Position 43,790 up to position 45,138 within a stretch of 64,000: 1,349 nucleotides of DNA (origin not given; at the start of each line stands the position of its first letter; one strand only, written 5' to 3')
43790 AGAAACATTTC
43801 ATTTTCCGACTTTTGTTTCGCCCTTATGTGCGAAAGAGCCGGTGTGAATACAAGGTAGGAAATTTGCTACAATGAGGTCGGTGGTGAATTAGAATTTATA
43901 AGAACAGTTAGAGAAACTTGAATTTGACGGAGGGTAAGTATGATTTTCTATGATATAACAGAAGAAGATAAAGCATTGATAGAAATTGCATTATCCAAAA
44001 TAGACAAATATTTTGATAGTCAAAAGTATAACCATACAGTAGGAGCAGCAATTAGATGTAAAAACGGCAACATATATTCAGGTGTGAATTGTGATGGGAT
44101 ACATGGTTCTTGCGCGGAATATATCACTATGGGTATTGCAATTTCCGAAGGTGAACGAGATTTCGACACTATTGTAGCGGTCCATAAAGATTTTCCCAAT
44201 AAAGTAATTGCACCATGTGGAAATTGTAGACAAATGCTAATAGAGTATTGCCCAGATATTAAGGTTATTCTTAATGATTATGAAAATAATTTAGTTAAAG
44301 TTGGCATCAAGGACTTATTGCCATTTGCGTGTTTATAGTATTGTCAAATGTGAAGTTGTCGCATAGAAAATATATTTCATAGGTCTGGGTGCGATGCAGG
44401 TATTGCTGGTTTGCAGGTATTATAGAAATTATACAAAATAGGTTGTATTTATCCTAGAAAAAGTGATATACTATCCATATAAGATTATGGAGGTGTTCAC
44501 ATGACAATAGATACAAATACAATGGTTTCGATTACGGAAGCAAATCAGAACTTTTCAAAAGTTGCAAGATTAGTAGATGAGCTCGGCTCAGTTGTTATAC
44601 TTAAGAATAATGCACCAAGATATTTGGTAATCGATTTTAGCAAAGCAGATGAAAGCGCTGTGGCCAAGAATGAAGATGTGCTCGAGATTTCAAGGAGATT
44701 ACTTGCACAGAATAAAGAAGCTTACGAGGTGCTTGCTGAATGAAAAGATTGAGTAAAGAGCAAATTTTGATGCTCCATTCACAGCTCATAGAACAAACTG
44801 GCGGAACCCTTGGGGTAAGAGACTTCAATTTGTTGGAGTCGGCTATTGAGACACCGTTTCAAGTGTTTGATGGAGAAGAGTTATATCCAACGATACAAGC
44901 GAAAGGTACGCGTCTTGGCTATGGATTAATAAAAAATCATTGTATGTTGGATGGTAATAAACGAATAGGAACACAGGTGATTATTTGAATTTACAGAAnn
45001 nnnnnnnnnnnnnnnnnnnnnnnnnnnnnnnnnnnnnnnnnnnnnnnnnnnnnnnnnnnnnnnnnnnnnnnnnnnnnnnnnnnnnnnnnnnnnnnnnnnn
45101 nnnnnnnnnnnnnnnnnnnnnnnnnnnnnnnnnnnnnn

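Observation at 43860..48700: AT-rich ~4.8-kb accessory island between pnp and the M16 peptidase gene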

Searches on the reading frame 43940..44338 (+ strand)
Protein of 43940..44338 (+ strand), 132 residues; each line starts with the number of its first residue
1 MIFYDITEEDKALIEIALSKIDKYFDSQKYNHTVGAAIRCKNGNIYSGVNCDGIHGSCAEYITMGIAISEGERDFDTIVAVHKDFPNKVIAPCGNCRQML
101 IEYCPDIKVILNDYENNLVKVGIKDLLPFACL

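Call 3: search_protein_families(library=pfam, proteins=[window:43940-44338:+], max_evalue=0.01)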
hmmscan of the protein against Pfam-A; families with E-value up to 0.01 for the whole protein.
window:43940-44338:+ (132 aa): 1 family
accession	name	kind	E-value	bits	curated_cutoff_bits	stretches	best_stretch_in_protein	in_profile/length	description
PF00383.29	dCMP_cyt_deam_1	-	7.7e-09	35.8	25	1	8-104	2-94/102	Cytidine and deoxycytidylate deaminase zinc-binding region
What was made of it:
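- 43940..44338 (+): cda: 132-aa tetrameric-type cytidine deaminase, closest to blasticidin-S deaminase. PF00383, E 7.7e-9 (call 3).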

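Call 4: search_protein_families(library=padloc, proteins=[window:43940-44338:+], max_evalue=0.01)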
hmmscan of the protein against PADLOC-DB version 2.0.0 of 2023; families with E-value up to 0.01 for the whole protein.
window:43940-44338:+ (132 aa): 0 families
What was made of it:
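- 43940..44338 (+): No PADLOC hit (call 4).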

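Call 16: search_protein_families(library=ncbifam, proteins=[window:43940-44338:+], max_evalue=0.01)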
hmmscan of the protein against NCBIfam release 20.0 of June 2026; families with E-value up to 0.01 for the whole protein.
window:43940-44338:+ (132 aa): 7 families
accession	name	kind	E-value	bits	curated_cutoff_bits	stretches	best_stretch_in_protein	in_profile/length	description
NF005314.0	PRK06848.1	equivalog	2.4e-30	105.4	131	1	5-128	2-131/139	cytidine deaminase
TIGR01354.1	cyt_deam_tetra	equivalog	1.8e-19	70.3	113.65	1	31-130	20-120/126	cytidine deaminase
NF004064.0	PRK05578.1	equivalog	4.5e-17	62.3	74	1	31-130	26-122/130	cytidine deaminase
NF009076.0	PRK12411.1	equivalog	6.5e-16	58.5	216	1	11-131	4-125/132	cytidine deaminase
NF006155.0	PRK08298.1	equivalog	1e-08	35.3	129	1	10-128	4-126/136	cytidine deaminase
TIGR01355.1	cyt_deam_dimer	equivalog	3.8e-06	26.4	275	1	20-117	31-127/283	cytidine deaminase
NF006537.0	PRK09027.1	equivalog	0.0068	15.8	153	0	31-109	70-147/295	cytidine deaminase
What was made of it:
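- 43940..44338 (+): NCBIfam cytidine deaminase models, all below cut-off (call 16).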

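Call 17: search_protein_families(library=phrogs, proteins=[window:43940-44338:+], max_evalue=0.01)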
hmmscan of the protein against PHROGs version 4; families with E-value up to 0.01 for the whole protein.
window:43940-44338:+ (132 aa): 0 families

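Call 55: find_encoding_contigs(protein=window:43940-44338:+, flank=10000, max_places=6)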
Protein window:43940-44338:+ (132 aa): 12 contigs read that carry it; 6 places shown.
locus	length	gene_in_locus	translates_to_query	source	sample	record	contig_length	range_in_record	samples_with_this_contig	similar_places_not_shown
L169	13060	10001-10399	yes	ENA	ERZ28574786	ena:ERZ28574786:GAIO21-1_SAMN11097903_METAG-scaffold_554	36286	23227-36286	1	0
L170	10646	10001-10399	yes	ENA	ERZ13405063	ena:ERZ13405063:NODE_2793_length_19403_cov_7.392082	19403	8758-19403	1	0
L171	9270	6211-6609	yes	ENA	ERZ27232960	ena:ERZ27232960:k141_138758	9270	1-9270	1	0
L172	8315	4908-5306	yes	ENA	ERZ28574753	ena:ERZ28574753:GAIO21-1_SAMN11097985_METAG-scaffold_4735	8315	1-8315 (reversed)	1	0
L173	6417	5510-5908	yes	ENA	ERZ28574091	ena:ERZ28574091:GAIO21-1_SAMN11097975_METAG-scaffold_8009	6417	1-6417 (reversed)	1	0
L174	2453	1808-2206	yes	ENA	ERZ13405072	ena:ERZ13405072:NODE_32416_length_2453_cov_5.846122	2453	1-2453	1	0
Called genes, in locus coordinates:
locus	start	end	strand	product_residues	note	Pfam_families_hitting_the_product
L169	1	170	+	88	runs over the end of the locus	PF00312:Ribosomal_S15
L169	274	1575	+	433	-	PF06541:ABC_trans_CmpB, PF13673:Acetyltransf_10, PF00583:Acetyltransf_1, PF13508:Acetyltransf_7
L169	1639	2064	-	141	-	PF01948:PyrI, PF02748:PyrI_C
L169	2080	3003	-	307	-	PF02729:OTCace_N, PF00185:OTCace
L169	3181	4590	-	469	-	PF02614:UxaC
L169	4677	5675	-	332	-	PF00356:LacI, PF13458:Peripla_BP_6 (faint), PF00532:Peripla_BP_1, PF13377:Peripla_BP_3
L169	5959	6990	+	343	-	PF00294:PfkB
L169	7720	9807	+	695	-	PF01138:RNase_PH, PF03725:RNase_PH_C, PF03726:PNPase, PF01138:RNase_PH, PF00013:KH_1, PF00575:S1, PF23459:S1_RRP5 (weak)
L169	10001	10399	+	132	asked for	PF00383:dCMP_cyt_deam_1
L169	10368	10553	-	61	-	-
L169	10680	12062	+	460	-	PF00675:Peptidase_M16, PF05193:Peptidase_M16_C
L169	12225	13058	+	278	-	?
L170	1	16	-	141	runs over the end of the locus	PF01948:PyrI, PF02748:PyrI_C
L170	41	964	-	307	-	PF02729:OTCace_N, PF00185:OTCace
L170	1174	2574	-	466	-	PF02614:UxaC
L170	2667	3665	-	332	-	PF00356:LacI, PF00532:Peripla_BP_1, PF13377:Peripla_BP_3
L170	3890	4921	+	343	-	PF00294:PfkB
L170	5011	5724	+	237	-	PF00005:ABC_tran, PF13304:AAA_21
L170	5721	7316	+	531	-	PF16949:ABC_tran_2 (faint)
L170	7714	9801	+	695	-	PF01138:RNase_PH, PF03725:RNase_PH_C, PF03726:PNPase, PF01138:RNase_PH, PF00013:KH_1, PF00575:S1, PF23459:S1_RRP5 (weak)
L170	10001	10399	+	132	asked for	PF00383:dCMP_cyt_deam_1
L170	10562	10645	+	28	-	?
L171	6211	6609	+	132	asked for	PF00383:dCMP_cyt_deam_1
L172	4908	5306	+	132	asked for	PF00383:dCMP_cyt_deam_1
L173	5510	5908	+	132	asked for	PF00383:dCMP_cyt_deam_1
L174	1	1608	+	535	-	?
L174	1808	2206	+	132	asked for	PF00383:dCMP_cyt_deam_1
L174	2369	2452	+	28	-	?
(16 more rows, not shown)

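Call 63: search_solved_structures(query=window:43940-44338:+, max_evalue=0.001)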
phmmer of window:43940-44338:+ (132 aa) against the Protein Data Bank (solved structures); distinct sequences matched with E-value up to 0.001: 18.
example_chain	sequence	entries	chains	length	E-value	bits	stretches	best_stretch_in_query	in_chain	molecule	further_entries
1wn5_A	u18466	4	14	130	4.8e-17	65.2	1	6-129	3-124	Blasticidin-S deaminase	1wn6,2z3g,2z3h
2z3j_A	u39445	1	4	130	4.9e-17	65.2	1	6-129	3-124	Blasticidin-S deaminase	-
2z3i_A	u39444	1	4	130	1.3e-16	63.8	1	6-129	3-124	Blasticidin-S deaminase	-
8x6u_A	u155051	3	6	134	2.6e-15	59.6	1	13-130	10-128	EfCDA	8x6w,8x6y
1ux0_A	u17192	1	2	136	1.4e-14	57.3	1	28-130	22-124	CYTIDINE DEAMINASE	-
1uwz_A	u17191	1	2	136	1.9e-14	56.8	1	28-130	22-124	CYTIDINE DEAMINASE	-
1jtk_A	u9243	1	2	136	1.9e-14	56.8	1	28-130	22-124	cytidine deaminase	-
2d30_A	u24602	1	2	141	9e-14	54.6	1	21-131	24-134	cytidine deaminase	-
1ux1_A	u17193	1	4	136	1.1e-13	54.3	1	28-130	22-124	CYTIDINE DEAMINASE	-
1zab_A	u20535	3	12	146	6.8e-13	51.8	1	32-129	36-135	Cytidine deaminase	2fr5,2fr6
3oj6_A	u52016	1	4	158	1.3e-12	50.9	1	13-129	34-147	Blasticidin-S deaminase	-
1mq0_A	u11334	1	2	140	3.8e-12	49.4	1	30-129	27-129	Cytidine Deaminase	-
3dmo_A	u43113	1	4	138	2.6e-10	43.4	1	11-130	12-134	Cytidine deaminase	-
3b8f_A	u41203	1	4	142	1.2e-06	31.6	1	18-129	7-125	Putative Blasticidin S deaminase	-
7zob_A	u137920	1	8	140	1.2e-06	31.5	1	29-129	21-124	Metagenomic cytidine deaminase Cdd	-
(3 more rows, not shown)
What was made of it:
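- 43940..44338 (+): Best PDB sequence hit is blasticidin-S deaminase 1wn5, E 4.8e-17 (call 63).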

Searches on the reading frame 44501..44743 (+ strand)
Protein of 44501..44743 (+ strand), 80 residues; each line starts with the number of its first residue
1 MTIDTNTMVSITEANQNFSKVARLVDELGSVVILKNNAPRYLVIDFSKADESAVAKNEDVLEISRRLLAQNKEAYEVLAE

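Call 3: search_protein_families(library=pfam, proteins=[window:44501-44743:+], max_evalue=0.01)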
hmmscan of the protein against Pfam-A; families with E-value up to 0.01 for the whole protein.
window:44501-44743:+ (80 aa): 1 family
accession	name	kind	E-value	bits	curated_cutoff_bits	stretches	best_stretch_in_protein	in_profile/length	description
PF02604.26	PhdYeFM_antitox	-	2e-05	24.7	29.8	1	9-49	4-45/74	Antitoxin Phd_YefM, type II toxin-antitoxin system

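Call 4: search_protein_families(library=padloc, proteins=[window:44501-44743:+], max_evalue=0.01)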
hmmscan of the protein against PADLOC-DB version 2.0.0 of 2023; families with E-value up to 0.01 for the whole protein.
window:44501-44743:+ (80 aa): 0 families

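Call 16: search_protein_families(library=ncbifam, proteins=[window:44501-44743:+], max_evalue=0.01)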
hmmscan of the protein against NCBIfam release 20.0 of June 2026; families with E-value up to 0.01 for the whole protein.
window:44501-44743:+ (80 aa): 0 families

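Call 17: search_protein_families(library=phrogs, proteins=[window:44501-44743:+], max_evalue=0.01)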
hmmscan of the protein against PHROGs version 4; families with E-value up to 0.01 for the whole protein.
window:44501-44743:+ (80 aa): 2 families
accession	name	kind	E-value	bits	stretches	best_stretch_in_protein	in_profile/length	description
phrog_2194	-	unknown function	1.4e-24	87.2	1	1-80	5-89/89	-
phrog_2268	-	moron, auxiliary metabolic gene and host takeover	0.0003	21.8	1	7-47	3-42/84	antitoxin from a toxin-antitoxin system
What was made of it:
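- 44501..44743 (+): phd/yefM-type antitoxin gene (80 aa), apparently intact. PF02604, E 2e-5, below the gathering score (call 3). phrog_2194, E 1.4e-24 (call 17).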

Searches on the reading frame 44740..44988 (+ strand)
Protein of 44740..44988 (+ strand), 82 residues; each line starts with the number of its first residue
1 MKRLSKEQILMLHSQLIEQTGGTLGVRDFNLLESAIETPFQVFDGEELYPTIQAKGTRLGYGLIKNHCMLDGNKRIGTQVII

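Call 3: search_protein_families(library=pfam, proteins=[window:44740-44988:+], max_evalue=0.01)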
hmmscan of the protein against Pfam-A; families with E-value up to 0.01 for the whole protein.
window:44740-44988:+ (82 aa): 1 family
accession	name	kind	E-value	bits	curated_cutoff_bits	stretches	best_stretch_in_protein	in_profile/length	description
PF02661.23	Fic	-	4.3e-14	53.6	24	1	4-78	2-86/93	Fic/DOC family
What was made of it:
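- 44740..44988 (+): doc': truncated Fic/Doc toxin gene (82 of about 125 codons); probably an inactive remnant. PF02661, E 4e-14, covering profile positions 2-86 of 93 (call 3).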

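Call 4: search_protein_families(library=padloc, proteins=[window:44740-44988:+], max_evalue=0.01)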
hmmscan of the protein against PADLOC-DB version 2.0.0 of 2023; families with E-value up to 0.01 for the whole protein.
window:44740-44988:+ (82 aa): 4 families
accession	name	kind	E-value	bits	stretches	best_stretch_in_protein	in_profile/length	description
PDLC04963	PDC-S23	-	9.6e-14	49.5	1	24-80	200-256/312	-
PDLC04965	PDC-S23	-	1.4e-12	45.6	1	19-80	212-273/327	-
PDLC04964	PDC-S23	-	4.4e-11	40.6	1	7-79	201-275/331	-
PDLC04718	PDC-M59B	-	1.4e-05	23.3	1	5-77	9-78/159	-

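Call 16: search_protein_families(library=ncbifam, proteins=[window:44740-44988:+], max_evalue=0.01)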
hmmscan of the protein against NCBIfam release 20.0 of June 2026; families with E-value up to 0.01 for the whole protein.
window:44740-44988:+ (82 aa): 1 family
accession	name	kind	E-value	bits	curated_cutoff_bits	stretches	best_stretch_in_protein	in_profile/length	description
TIGR01550.1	DOC_P1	subfamily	1.2e-05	25.5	38.65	1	4-80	2-79/122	type II toxin-antitoxin system death-on-curing family toxin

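Call 17: search_protein_families(library=phrogs, proteins=[window:44740-44988:+], max_evalue=0.01)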
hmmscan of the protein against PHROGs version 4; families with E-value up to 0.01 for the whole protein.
window:44740-44988:+ (82 aa): 3 families
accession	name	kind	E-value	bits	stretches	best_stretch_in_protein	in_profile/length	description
phrog_577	-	moron, auxiliary metabolic gene and host takeover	4.6e-21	76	1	1-81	2-81/128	Doc-like toxin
phrog_18015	-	unknown function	1.9e-08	35.1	1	23-77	27-81/244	-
phrog_26655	-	unknown function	0.0037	18.2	1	18-76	95-153/216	-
